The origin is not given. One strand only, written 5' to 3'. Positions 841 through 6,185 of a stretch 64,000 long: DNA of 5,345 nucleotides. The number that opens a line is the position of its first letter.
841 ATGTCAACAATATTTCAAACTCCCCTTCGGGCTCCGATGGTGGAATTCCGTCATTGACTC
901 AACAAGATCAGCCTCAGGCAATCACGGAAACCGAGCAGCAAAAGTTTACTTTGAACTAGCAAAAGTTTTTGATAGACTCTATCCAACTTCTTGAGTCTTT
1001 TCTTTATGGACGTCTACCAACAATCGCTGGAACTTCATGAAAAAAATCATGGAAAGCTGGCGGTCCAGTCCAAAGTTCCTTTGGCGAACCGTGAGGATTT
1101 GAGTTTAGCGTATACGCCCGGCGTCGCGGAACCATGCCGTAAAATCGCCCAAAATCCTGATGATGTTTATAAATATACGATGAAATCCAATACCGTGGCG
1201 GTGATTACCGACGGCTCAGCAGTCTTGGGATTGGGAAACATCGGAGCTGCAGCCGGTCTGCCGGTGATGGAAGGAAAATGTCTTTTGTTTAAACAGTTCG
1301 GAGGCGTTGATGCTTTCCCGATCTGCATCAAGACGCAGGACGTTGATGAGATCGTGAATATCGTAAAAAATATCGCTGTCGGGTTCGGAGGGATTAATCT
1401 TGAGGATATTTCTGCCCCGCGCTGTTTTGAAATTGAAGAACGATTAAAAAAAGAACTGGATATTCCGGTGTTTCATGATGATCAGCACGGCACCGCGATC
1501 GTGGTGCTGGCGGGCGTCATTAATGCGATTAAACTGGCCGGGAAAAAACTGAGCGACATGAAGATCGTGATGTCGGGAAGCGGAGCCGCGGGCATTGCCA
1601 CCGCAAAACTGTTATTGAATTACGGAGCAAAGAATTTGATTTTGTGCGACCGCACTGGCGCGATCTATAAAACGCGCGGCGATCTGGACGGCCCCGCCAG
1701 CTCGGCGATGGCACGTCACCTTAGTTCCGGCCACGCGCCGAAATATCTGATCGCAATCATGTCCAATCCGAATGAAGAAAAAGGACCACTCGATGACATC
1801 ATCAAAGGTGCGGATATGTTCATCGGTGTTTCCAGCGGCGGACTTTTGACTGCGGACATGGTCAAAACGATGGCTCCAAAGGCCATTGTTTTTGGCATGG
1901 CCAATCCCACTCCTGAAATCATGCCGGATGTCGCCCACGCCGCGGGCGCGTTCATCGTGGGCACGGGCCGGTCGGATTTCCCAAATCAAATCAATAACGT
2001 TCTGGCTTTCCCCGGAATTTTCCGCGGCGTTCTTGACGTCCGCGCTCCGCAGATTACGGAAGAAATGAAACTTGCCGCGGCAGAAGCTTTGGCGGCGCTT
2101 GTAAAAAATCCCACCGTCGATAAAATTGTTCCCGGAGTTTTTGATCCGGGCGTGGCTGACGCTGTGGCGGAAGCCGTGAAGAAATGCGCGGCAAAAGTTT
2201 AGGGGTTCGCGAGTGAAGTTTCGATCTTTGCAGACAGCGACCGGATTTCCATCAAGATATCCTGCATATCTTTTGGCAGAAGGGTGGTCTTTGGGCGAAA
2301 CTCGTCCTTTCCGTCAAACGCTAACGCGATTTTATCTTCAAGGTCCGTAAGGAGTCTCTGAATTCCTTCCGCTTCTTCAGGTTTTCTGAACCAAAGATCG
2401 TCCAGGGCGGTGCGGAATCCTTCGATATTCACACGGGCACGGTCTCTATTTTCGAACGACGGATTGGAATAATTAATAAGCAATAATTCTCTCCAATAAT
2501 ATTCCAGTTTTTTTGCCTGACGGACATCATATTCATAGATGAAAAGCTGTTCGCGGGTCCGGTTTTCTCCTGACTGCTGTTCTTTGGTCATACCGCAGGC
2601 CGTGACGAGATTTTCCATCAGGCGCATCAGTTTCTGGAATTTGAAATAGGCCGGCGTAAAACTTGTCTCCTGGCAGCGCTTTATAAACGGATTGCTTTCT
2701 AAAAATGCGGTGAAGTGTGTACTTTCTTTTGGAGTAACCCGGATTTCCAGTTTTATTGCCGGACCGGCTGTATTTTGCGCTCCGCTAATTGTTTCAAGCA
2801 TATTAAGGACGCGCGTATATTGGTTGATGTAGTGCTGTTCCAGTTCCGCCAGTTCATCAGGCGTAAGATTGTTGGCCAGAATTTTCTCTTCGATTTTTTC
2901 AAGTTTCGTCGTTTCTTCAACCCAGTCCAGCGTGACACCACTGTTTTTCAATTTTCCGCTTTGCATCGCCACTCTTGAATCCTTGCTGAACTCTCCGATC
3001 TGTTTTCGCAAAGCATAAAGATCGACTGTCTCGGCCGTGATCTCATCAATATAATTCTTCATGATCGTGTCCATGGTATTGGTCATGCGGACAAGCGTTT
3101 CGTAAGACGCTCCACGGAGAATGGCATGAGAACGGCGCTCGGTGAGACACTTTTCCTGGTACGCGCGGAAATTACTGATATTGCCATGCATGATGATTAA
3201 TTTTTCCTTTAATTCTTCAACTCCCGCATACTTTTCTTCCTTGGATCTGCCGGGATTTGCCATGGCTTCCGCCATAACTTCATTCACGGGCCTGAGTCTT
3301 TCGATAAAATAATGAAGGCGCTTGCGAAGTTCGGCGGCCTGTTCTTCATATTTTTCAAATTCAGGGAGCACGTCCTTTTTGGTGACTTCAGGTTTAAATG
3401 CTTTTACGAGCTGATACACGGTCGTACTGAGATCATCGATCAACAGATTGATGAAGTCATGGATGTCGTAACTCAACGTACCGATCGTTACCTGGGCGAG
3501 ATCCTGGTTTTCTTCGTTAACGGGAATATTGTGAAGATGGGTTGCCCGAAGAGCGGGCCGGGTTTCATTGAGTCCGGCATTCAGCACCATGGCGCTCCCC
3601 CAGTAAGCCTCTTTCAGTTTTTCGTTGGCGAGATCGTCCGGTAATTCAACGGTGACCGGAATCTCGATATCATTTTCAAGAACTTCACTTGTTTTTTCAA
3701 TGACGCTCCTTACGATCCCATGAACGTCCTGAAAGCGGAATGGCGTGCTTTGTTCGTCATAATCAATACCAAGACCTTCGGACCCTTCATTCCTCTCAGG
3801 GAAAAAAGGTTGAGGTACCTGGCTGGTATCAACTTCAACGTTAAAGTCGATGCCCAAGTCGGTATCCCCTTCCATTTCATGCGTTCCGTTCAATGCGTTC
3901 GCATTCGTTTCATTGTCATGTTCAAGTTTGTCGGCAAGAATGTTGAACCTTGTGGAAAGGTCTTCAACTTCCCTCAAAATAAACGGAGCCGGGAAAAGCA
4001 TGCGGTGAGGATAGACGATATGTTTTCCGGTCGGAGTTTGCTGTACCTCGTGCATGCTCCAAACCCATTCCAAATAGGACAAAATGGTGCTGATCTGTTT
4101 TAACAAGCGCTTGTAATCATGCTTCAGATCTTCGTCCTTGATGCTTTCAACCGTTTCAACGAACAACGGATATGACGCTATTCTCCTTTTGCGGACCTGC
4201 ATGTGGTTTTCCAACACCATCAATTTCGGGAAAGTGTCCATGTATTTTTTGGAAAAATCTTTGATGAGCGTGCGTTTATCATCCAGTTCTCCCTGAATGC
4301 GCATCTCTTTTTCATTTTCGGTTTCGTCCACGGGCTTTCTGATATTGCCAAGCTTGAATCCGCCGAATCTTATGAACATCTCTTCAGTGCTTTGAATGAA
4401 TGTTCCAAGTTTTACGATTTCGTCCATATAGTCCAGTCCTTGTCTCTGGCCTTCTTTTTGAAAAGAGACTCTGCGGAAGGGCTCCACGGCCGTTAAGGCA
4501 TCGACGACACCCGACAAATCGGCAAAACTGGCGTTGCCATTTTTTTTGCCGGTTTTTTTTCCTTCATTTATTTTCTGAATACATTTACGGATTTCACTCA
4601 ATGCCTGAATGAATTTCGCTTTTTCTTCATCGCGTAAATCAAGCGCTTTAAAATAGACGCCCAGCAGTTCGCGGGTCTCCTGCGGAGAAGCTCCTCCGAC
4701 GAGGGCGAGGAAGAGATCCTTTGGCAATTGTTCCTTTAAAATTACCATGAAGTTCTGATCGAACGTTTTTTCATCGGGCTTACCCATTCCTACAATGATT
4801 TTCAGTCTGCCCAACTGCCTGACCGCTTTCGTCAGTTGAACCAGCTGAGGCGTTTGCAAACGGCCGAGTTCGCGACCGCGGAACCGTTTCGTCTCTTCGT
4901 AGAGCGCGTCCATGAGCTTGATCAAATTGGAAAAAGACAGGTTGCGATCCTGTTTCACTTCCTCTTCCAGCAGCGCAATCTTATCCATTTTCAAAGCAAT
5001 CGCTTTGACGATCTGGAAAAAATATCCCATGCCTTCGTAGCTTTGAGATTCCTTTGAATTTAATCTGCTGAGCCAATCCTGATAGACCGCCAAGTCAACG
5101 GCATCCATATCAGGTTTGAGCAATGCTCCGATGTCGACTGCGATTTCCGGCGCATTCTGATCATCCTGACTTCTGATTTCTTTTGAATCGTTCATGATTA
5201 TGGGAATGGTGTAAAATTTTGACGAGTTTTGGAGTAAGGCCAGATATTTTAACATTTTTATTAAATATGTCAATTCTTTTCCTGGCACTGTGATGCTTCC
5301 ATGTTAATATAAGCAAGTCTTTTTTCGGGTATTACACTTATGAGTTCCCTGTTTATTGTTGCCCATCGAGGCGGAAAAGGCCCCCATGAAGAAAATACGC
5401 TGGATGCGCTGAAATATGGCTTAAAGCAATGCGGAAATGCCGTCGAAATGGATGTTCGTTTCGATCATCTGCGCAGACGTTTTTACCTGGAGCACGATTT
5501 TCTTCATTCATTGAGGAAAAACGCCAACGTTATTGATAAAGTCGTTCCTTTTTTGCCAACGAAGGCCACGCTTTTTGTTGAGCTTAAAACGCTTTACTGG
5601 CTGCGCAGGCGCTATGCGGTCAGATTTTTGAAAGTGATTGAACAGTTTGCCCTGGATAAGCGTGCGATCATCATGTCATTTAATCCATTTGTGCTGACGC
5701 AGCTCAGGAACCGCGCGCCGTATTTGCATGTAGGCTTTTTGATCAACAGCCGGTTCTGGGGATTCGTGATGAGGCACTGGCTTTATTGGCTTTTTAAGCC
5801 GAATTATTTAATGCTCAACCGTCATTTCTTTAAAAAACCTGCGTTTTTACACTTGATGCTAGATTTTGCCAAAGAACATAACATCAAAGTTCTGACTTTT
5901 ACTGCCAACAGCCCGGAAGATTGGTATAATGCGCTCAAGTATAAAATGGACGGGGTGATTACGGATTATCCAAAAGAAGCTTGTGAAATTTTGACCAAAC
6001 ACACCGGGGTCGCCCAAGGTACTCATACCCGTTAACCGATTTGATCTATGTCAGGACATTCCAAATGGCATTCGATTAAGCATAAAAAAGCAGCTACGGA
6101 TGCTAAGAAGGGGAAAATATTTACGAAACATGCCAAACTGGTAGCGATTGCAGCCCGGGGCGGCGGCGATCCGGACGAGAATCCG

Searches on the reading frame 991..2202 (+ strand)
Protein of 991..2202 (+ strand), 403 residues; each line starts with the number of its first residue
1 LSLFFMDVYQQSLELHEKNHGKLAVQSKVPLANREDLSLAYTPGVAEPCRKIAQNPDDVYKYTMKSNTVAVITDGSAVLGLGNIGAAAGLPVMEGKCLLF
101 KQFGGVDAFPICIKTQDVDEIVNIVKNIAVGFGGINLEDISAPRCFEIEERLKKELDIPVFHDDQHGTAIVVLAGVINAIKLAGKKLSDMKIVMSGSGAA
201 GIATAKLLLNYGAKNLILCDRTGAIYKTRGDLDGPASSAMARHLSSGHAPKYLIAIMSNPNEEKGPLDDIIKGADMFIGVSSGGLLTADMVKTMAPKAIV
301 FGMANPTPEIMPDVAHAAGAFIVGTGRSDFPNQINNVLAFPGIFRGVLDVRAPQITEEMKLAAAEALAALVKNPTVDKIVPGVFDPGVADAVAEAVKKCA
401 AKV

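Call 23: search_protein_families(library=pfam, proteins=[window:991-2202:+], max_evalue=0.0001)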
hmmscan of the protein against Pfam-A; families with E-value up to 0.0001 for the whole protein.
window:991-2202:+ (403 aa): 3 families
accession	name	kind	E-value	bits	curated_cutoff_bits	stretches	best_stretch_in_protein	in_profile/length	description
PF00390.24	malic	-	1.3e-34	120.1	23.1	1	21-153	2-182/182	Malic enzyme, N-terminal domain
PF03949.21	Malic_M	-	3.2e-23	82.8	23.5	1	167-400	3-257/258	Malic enzyme, NAD binding domain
PF00208.27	ELFV_dehydrog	-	2e-05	24.9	23.4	1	167-230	9-73/241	Glutamate/Leucine/Phenylalanine/Valine dehydrogenase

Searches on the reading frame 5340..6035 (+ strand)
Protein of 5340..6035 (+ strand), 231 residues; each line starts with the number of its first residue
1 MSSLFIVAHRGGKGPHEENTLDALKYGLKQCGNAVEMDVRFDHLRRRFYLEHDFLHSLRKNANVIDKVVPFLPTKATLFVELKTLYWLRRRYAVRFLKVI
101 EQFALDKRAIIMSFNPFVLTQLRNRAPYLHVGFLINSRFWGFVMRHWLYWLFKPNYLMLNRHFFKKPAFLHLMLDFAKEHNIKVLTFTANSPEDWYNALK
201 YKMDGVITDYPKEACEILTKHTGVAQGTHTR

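Call 23: search_protein_families(library=pfam, proteins=[window:5340-6035:+], max_evalue=0.0001)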
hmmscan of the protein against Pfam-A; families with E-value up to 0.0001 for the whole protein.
window:5340-6035:+ (231 aa): 1 family
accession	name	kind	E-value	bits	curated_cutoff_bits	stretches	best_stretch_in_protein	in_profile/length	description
PF03009.23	GDPD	-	1.5e-19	71.5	23.6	1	90-212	121-243/244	Glycerophosphoryl diester phosphodiesterase family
